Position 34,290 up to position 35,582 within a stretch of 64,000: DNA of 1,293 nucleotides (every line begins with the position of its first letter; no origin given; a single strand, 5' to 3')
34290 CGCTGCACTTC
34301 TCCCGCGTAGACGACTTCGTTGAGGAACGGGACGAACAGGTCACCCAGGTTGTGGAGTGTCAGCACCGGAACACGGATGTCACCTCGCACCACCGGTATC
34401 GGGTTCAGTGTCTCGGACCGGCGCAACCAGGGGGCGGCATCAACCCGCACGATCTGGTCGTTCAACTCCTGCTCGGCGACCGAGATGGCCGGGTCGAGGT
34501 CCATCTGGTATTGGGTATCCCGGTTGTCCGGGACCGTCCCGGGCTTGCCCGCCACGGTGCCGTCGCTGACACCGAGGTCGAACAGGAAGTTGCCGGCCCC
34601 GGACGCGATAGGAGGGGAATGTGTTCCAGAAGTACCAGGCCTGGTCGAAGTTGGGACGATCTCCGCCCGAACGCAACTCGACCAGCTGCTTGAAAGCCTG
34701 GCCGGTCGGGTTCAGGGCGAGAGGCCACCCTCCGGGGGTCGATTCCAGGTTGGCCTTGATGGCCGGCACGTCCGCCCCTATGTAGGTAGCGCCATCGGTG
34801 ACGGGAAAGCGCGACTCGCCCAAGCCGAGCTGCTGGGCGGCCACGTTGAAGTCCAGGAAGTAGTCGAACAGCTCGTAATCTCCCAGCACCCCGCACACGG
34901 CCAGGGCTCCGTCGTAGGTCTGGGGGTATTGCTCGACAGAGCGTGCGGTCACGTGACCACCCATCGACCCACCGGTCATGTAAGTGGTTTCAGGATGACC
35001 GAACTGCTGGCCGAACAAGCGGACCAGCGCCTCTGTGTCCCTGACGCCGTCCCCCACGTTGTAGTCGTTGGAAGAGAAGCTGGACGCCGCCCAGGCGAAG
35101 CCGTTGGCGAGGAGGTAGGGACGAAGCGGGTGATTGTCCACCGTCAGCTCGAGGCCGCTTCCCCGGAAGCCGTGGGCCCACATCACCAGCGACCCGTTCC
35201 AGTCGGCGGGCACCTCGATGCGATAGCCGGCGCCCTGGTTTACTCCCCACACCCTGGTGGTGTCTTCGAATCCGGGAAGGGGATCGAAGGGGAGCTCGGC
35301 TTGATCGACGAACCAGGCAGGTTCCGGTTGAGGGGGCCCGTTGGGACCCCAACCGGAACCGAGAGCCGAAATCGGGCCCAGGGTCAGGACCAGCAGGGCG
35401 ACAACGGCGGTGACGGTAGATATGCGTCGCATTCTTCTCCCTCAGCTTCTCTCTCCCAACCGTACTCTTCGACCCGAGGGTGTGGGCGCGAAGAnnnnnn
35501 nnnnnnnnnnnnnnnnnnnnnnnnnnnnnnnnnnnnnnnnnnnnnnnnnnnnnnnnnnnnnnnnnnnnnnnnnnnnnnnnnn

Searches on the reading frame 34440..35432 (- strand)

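Call 61: search_protein_families(library=pfam, proteins=[window:34440-35432:-], max_evalue=0.00001)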
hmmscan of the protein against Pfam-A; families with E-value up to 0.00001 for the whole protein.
window:34440-35432:- (330 aa): 0 families

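Call 63: search_protein_families(library=pfam, proteins=[window:34440-35432:-], max_evalue=0.01)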
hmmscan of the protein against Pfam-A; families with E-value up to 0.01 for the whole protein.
window:34440-35432:- (330 aa): 4 families
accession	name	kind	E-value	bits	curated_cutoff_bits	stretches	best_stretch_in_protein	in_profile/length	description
PF07519.17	Tannase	-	1.3e-05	24.7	29.8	1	146-178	116-148/490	Tannase and feruloyl esterase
PF19878.5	DUF6351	-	4.1e-05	22.8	22.4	1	72-181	192-303/655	Tannase-like family of unknown function (DUF6351)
PF00326.27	Peptidase_S9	-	0.00051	20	22.6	1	130-191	45-106/213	Prolyl oligopeptidase family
PF12146.15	Hydrolase_4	-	0.00073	19.3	27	1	128-181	57-109/239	Serine aminopeptidase, S33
